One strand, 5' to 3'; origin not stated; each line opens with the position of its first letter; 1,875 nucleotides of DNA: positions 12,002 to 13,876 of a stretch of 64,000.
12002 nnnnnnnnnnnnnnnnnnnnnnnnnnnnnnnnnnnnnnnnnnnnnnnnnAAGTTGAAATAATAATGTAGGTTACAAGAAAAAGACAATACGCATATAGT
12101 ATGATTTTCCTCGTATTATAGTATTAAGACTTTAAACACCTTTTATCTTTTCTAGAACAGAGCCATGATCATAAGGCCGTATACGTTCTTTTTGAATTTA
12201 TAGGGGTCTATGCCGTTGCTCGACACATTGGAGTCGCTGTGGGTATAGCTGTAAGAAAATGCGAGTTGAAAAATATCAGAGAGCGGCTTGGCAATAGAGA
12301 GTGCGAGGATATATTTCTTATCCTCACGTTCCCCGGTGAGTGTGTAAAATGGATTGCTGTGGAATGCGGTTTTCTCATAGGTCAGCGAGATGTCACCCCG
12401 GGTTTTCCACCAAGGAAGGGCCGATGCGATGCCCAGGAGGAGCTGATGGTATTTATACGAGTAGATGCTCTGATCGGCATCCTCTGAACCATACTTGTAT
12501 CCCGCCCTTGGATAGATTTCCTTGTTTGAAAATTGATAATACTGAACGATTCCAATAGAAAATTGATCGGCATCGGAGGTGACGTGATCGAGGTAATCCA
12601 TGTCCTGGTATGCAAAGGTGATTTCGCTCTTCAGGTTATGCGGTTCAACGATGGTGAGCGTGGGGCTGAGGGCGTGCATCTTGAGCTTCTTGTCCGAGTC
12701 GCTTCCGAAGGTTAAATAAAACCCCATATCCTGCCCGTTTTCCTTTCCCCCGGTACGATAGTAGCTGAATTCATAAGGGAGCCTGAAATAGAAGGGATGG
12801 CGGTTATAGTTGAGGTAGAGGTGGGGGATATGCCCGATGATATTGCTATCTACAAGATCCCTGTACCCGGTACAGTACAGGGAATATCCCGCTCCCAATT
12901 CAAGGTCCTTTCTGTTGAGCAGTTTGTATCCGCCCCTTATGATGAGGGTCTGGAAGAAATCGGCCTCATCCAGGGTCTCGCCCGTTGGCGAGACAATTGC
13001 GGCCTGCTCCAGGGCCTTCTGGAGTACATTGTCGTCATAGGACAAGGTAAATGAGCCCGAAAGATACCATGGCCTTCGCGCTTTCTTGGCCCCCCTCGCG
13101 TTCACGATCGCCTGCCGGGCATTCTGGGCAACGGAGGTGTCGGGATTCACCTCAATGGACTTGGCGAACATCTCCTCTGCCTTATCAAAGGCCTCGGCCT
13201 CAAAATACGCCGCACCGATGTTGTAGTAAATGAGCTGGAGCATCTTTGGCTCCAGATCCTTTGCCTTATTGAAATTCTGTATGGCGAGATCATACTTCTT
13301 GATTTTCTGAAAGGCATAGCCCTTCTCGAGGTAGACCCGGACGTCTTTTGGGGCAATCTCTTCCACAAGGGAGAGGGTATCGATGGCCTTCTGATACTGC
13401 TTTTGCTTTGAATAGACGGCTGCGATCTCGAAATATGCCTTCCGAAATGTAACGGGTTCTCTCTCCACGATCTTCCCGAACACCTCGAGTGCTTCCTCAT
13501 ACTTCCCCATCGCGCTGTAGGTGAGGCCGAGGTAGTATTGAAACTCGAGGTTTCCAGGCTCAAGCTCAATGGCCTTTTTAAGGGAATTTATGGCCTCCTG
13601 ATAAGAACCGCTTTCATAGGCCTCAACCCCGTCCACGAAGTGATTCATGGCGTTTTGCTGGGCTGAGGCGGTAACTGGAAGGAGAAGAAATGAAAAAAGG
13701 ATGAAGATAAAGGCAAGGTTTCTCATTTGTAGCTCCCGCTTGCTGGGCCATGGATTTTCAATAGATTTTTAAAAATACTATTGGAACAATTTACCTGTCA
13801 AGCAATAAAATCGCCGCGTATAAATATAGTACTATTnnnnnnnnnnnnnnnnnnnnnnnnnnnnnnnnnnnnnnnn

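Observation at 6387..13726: TPR/beta-barrel OMP + FecR-domain protein + 1,555-aa mosaic adhesin: candidate dedicated surface-export module of unclear type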

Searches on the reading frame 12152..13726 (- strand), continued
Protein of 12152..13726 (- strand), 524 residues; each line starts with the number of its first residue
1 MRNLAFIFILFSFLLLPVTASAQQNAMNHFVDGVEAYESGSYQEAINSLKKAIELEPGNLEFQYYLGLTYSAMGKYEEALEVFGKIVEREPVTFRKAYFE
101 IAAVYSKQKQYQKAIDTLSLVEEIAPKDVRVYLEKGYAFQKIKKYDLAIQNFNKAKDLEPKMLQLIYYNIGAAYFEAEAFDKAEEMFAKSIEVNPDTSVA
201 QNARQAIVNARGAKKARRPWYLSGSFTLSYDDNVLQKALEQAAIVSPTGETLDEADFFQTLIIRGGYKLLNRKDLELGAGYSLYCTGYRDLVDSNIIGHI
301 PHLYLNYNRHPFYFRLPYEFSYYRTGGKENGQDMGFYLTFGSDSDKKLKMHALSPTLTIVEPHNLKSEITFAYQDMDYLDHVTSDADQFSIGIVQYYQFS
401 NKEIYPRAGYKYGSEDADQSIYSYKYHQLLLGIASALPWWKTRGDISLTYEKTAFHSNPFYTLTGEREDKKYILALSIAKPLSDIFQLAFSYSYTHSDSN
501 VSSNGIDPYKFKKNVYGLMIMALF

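Call 64: find_encoding_contigs(protein=P0002, flank=10000, max_places=1)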
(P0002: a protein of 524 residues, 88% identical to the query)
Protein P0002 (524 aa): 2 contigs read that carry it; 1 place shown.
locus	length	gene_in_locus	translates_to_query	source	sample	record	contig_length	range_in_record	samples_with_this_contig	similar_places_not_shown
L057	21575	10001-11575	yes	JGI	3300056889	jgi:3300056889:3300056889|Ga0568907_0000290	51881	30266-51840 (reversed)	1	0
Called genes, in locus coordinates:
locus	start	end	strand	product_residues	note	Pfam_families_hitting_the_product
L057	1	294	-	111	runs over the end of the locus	?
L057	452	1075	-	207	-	PF00730:HhH-GPD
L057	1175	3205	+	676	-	PF00009:GTP_EFTU, PF22042:EF-G_D2, PF03144:GTP_EFTU_D2, PF14492:EFG_III, PF16658:RF3_C (weak), PF03764:EFG_IV, PF00679:EFG_C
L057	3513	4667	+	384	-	PF00817:IMS, PF11798:IMS_HHH, PF14520:HHH_5 (faint), PF21999:IMS_HHH_1, PF11799:IMS_C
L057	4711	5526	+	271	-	-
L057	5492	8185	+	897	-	PF10131:PTPS_related, PF00515:TPR_1 (faint), PF07719:TPR_2 (faint), PF13174:TPR_6 (faint), PF13181:TPR_8 (faint), PF13428:TPR_14 (faint), PF13432:TPR_16 (faint), PF13525:YfiO, +1 more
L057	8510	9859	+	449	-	PF02310:B12-binding, PF04055:Radical_SAM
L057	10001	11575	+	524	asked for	PF21033:RMD1-3, PF07719:TPR_2 (faint), PF13174:TPR_6 (faint), PF13181:TPR_8 (faint), PF13414:TPR_11 (weak), PF13432:TPR_16 (weak), PF14559:TPR_19, PF00515:TPR_1 (weak), +7 more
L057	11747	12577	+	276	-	-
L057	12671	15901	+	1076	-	PF05048:NosD (weak), PF13229:Beta_helix, PF05048:NosD, PF13229:Beta_helix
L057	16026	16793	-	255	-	PF00535:Glycos_transf_2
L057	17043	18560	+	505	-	PF00515:TPR_1 (faint), PF07719:TPR_2 (faint), PF12895:ANAPC3 (faint), PF13174:TPR_6 (faint), PF13181:TPR_8 (faint), PF13424:TPR_12 (faint), PF13432:TPR_16 (faint), PF25064:ARM_TT21_5th (weak), +4 more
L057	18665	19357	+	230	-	PF00196:GerE, PF08281:Sigma70_r4_2 (weak)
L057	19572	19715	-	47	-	-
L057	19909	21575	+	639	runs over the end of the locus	PF04773:FecR, PF19077:Big_13 (faint)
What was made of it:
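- The paralogous set in L057 is OMP2-LuxR-FecR2 (call 64).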

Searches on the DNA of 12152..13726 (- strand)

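Call 74: search_rna_families(source=L057, start=15700, end=16100, threshold=evalue, max_evalue=10)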
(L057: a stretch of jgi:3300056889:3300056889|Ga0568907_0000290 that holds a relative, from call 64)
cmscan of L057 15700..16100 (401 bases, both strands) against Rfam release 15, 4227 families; matches with E-value up to 10: 34.
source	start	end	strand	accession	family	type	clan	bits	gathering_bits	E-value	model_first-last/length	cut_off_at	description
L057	15966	16052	+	RF00558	L20_leader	Cis-reg; leader;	-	27.8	58.7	0.0016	1-127/127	no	Ribosomal protein L20 leader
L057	15980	16047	+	RF00506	Thr_leader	Cis-reg; leader;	-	26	55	0.0076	1-118/118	no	Threonine operon leader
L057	16010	16045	-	RF03560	mir-3926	Gene; miRNA;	-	23.7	82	0.044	13-51/63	no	mir-3926 microRNA precursor family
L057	16010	16045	+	RF03560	mir-3926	Gene; miRNA;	-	23.7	82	0.046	13-51/63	no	mir-3926 microRNA precursor family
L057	15935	16048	+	RF02346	ar35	Gene; sRNA;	-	22.4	45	0.03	1-144/144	no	Alphaproteobacterial sRNA ar35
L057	15950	16043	+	RF02875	AS-pc01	Gene; antisense;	-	21.6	79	0.15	1-99/99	no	Antisense to pHK01_035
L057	16010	16045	-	RF04255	MIR8001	Gene; miRNA;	-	20.4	90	0.22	16-50/67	no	MIR8001 microRNA precursor family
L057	15917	16054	+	RF00121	MicC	Gene; sRNA;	-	20.3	90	1.2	1-123/123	no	MicC RNA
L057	15984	16046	-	RF01730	Termite-leu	Cis-reg;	-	20.2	51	0.059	1-78/78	no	Termite-leu RNA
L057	16005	16052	-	RF03361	mir-3136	Gene; miRNA;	-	19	86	0.33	1-78/78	no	mir-3136 microRNA precursor family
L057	16006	16051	-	RF04148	MIR844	Gene; miRNA;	-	18.8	70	0.27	1-114/114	no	MIR844 microRNA precursor family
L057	16010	16076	-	RF02057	STnc40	Gene; sRNA;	-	18.5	45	1.1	1-70/70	no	Salmonella enterica sRNA STnc40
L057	15974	16045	+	RF02057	STnc40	Gene; sRNA;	-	18.4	45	1.2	1-70/70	no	Salmonella enterica sRNA STnc40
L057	16004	16090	-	RF01409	STnc250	Gene; sRNA;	-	17.6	42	0.49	1-94/94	no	STnc250 Hfq binding RNA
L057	16010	16100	-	RF00397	SNORA14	Gene; snRNA; snoRNA; HACA-box;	-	17.2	36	0.83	8-135/135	5'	Small nucleolar RNA SNORA14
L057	15966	16054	+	RF02502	Atu_C8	Gene; sRNA;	-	16.9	50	1.1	1-122/122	no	Rhizobiales sRNA Atu_C8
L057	16001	16097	+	RF02629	RmaA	Gene; sRNA;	-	15.9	57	3.6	1-113/113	no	Regulator of motility and amylovoran A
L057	16007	16100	-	RF02346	ar35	Gene; sRNA;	-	15.8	45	0.96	50-144/144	5'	Alphaproteobacterial sRNA ar35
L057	15909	16045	+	RF02578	tsr25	Gene; sRNA;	-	15.1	63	0.65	1-181/181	no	S. aureus tsr25 small RNA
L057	16012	16050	+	RF00397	SNORA14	Gene; snRNA; snoRNA; HACA-box;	-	15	36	2.8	84-123/135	no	Small nucleolar RNA SNORA14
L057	16029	16057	-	RF01420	snoR113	Gene; snRNA; snoRNA; CD-box;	-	14.7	47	2.3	1-103/103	no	Small nucleolar RNA snoR113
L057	16008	16045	-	RF00647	MIR164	Gene; miRNA;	-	14.7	64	3.9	1-68/68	no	MIR164 microRNA precursor family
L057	16006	16048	+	RF03880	mir-1684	Gene; miRNA;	-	14.4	60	5.8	1-87/87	no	mir-1684 microRNA precursor family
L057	16010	16045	+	RF00994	mir-1255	Gene; miRNA;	-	13.9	63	7.2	15-52/67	no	mir-1255 microRNA precursor family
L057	15747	15827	-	RF03455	mir-9847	Gene; miRNA;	-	13.7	74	4.4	1-75/75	no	mir-9847 microRNA precursor family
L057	16003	16100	-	RF00558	L20_leader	Cis-reg; leader;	-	13.6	58.7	5.9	45-127/127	5'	Ribosomal protein L20 leader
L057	15982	16049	+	RF02499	Atu_C4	Gene; sRNA;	-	13.4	80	5.9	1-70/70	no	Rhizobiales sRNA Atu_C4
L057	15995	16046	+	RF02871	ncS54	Gene; sRNA;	-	12.4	43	5.1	1-79/79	no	Burkholderia sRNA 54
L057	16034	16062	-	RF01306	sR52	Gene; snRNA; snoRNA; CD-box;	-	11.6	50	6.2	1-60/60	no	Small nucleolar RNA sR52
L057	16015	16041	+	RF01716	PhotoRC-I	Cis-reg;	-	11.5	45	2.4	1-44/44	no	PhotoRC-I RNA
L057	15783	15804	+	RF02044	CDKN2B-AS_2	Gene; lncRNA;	-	11.1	50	8.4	25-46/46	no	CDKN2B antisense RNA 1 convserved region 2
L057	16008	16100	-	RF00166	PrrB_RsmZ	Gene; sRNA;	CL00106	10.9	44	3.7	40-133/133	5'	PrrB/RsmZ RNA family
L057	16008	16100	+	RF00516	ylbH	Cis-reg; leader;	-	10.8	50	9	1-65/122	3'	ylbH leader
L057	16014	16040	-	RF01716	PhotoRC-I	Cis-reg;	-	10.1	45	6.3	1-44/44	no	PhotoRC-I RNA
